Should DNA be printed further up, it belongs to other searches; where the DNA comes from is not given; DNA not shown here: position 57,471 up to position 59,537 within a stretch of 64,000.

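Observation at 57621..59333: Flavin-dependent halogenase with extra C-terminal domain at the head of the radical SAM operon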

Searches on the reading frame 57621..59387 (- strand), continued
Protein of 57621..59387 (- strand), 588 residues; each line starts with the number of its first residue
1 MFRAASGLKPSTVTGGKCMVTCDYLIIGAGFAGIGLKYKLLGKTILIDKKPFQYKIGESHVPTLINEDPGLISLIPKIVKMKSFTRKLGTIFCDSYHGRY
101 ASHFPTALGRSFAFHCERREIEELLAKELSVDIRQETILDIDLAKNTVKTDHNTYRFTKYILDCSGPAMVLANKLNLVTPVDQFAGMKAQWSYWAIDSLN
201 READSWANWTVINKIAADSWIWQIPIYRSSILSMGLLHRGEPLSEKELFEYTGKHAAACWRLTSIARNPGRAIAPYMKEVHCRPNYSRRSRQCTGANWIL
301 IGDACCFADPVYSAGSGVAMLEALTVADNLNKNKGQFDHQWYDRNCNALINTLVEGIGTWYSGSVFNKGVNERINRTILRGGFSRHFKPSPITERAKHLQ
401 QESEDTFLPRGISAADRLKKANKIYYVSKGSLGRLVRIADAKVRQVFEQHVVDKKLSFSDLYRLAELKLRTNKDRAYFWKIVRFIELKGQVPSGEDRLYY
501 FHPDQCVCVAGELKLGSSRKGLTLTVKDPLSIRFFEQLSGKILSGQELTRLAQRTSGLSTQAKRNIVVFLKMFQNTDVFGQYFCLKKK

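Call 79: find_encoding_contigs(protein=P0005, flank=10000, max_places=1)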
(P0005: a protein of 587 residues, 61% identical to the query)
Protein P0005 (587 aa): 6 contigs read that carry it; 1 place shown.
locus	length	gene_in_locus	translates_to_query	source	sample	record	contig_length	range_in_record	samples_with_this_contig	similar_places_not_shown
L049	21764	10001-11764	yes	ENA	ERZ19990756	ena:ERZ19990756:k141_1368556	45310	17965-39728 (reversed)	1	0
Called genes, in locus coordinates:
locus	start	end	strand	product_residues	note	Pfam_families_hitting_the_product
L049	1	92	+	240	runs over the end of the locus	PF01138:RNase_PH, PF03725:RNase_PH_C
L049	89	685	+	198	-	PF01725:Ham1p_like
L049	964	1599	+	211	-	-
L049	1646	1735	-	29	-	-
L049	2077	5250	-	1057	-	PF05170:AsmA (weak), PF05359:DUF748, PF13116:YhdP (weak), PF05170:AsmA (weak)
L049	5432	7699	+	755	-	PF13185:GAF_2, PF01590:GAF, PF13492:GAF_3, PF05524:PEP-utilisers_N, PF00391:PEP-utilizers, PF02896:PEP-utilizers_C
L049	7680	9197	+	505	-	-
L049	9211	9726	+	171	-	-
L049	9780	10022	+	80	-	-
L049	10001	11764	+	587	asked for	PF04820:Trp_halogenase (weak)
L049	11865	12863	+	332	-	-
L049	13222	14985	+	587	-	PF23914:TPR_CcmH_CycH (faint), PF13414:TPR_11 (faint), PF13431:TPR_17 (faint), PF14559:TPR_19 (faint), PF00515:TPR_1 (faint), PF07719:TPR_2 (faint), PF13428:TPR_14 (faint), PF13432:TPR_16 (faint)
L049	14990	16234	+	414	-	PF05977:MFS_3, PF07690:MFS_1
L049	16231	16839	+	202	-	PF00551:Formyl_trans_N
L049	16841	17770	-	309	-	-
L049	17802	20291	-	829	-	PF13173:AAA_14 (faint), PF06068:TIP49 (weak), PF00004:AAA, PF07728:AAA_5 (weak), PF17862:AAA_lid_3, PF00004:AAA, PF17862:AAA_lid_3 (weak), PF01434:Peptidase_M41, +14 more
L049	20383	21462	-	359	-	-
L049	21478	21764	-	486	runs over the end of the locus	PF16241:DUF4900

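Call 80: find_encoding_contigs(protein=P0012, flank=10000, max_places=1)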
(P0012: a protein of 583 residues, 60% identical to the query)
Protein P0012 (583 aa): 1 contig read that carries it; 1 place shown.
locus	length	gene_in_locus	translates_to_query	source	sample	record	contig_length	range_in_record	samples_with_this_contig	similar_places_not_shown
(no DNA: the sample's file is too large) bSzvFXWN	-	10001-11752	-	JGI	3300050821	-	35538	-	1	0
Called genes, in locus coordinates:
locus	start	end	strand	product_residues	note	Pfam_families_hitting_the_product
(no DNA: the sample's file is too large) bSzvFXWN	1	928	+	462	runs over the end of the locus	PF04055:Radical_SAM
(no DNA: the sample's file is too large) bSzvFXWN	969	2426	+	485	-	PF03062:MBOAT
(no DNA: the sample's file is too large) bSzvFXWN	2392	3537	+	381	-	-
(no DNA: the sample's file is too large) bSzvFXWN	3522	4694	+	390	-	PF00501:AMP-binding (weak)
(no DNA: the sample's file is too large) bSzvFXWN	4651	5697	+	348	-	PF13353:Fer4_12 (weak), PF04055:Radical_SAM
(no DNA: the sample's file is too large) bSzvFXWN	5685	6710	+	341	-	PF13353:Fer4_12, PF04055:Radical_SAM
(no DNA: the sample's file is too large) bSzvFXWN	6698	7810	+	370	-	PF00155:Aminotran_1_2, PF00266:Aminotran_5 (faint), PF01041:DegT_DnrJ_EryC1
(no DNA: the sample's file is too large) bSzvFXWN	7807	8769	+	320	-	PF04055:Radical_SAM, PF13186:SPASM (faint)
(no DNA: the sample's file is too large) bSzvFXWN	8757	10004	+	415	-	PF00999:Na_H_Exchanger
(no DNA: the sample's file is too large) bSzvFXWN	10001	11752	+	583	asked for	-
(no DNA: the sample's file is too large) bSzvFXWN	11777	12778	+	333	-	PF04055:Radical_SAM, PF13353:Fer4_12 (weak)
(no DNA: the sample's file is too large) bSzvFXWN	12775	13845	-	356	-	?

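Call 81: find_encoding_contigs(protein=P0006, flank=10000, max_places=1)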
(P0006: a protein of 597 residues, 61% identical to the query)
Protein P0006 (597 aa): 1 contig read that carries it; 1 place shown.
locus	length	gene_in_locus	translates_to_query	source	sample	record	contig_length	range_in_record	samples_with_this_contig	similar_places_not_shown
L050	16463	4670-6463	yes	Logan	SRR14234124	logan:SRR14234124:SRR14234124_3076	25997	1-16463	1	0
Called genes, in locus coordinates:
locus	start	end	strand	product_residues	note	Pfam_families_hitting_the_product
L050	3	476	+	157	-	?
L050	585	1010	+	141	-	PF27806:HxsD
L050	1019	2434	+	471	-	PF13353:Fer4_12, PF04055:Radical_SAM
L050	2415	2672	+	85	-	-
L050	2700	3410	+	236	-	-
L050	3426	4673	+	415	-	-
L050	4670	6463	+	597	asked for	PF04820:Trp_halogenase (faint)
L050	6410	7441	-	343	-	PF04055:Radical_SAM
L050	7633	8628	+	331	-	-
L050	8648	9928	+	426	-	PF05935:Arylsulfotrans (weak), PF14269:Arylsulfotran_2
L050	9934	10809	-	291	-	PF01478:Peptidase_A24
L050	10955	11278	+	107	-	PF01243:PNPOx_N (weak), PF16242:Pyrid_ox_like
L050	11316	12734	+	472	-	PF04055:Radical_SAM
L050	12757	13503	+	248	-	PF01209:Ubie_methyltran, PF01135:PCMT, PF02353:CMAS, PF13489:Methyltransf_23, PF05175:MTS, PF13847:Methyltransf_31, PF08241:Methyltransf_11, PF08242:Methyltransf_12, +4 more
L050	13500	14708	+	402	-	PF04055:Radical_SAM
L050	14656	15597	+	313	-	PF02558:ApbA, PF08546:ApbA_C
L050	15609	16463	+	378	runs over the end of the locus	PF00501:AMP-binding (weak)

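Call 85: search_protein_families(library=pfam, proteins=[L050:10955-11278:+, L050:8648-9928:+, L050:7633-8628:+], max_evalue=5)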
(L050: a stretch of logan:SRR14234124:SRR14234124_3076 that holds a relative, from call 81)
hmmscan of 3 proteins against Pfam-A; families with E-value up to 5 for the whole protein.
L050:10955-11278:+ (107 aa): 2 families
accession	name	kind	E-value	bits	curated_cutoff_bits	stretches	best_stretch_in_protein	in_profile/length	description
PF16242.11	Pyrid_ox_like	-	6.4e-08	32.7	28.8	1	1-70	32-101/149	Pyridoxamine 5'-phosphate oxidase like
PF01243.27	PNPOx_N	-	1.2e-05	26.1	28.1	1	3-92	32-118/120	Pyridoxamine 5'-phosphate oxidase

L050:8648-9928:+ (426 aa): 5 families
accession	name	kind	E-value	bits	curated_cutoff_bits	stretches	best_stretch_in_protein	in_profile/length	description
PF14269.12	Arylsulfotran_2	-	3e-18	66.7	27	1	124-400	10-298/301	Arylsulfotransferase (ASST)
PF05935.17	Arylsulfotrans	-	1.1e-10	41.6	24.2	1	167-340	91-270/374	Arylsulfotransferase (ASST)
PF18705.7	DUF5643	-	0.0055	17.1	34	1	173-222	22-71/115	Family of unknown function (DUF5643)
PF13567.11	DUF4131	-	0.054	13.6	31.6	1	39-94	8-59/165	Domain of unknown function (DUF4131)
PF03419.18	Peptidase_U4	-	0.1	12.3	28.4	1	25-86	53-109/284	Sporulation factor SpoIIGA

L050:7633-8628:+ (331 aa): 1 family
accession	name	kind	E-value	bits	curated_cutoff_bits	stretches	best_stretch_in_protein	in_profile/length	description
PF13186.11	SPASM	-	0.00012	22.8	21.5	1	250-322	1-66/67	Iron-sulfur cluster-binding domain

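Call 91: search_solved_structures(query=A3, max_evalue=0.01, show_alignments=0)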
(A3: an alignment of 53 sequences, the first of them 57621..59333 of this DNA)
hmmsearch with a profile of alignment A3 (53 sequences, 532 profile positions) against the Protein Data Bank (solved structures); distinct sequences matched with E-value up to 0.01: 23.
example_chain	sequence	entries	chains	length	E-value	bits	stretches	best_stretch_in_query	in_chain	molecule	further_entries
3nix_A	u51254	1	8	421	2.9e-43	151.9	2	2-170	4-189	Flavoprotein/dehydrogenase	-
3i3l_A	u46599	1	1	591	2.9e-34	122.2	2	224-372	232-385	Alkylhalidase CmlS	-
3e1t_A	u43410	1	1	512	1.2e-31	113.5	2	217-374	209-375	Halogenase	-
7fco_A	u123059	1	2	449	1.3e-28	103.5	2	224-370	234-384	ChlB4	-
8zop_A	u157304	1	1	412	1.4e-28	103.5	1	3-370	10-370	Halogenase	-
5dbj_E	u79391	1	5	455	6.4e-28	101.2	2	225-370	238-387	FADH2-dependent halogenase PltA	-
5buk_A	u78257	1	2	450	6.8e-26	94.5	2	225-370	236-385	FADH2-dependent halogenase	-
8gu0_A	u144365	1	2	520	2.5e-25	92.7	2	226-349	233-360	Non-heme halogenase radH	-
5bul_A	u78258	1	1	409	4.2e-21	78.7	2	216-337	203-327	flavin-dependent halogenase triple mutant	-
5bva_A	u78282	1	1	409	1.5e-20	76.9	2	216-339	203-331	flavin-dependent halogenase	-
7xgb_A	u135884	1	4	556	7.1e-14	54.9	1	4-318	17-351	Tetracycline 7-halogenase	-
7v0b_A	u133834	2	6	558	7.2e-14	54.9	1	4-318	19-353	Tetracycline 7-halogenase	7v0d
6bzt_A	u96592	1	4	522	2.7e-09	39.8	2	218-354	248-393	Halogenase PltM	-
6bza_A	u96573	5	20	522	2.7e-09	39.7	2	218-354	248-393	Halogenase PltM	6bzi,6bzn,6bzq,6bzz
5wgr_A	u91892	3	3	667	7.7e-06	28.4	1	283-331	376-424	Flavin-dependent halogenase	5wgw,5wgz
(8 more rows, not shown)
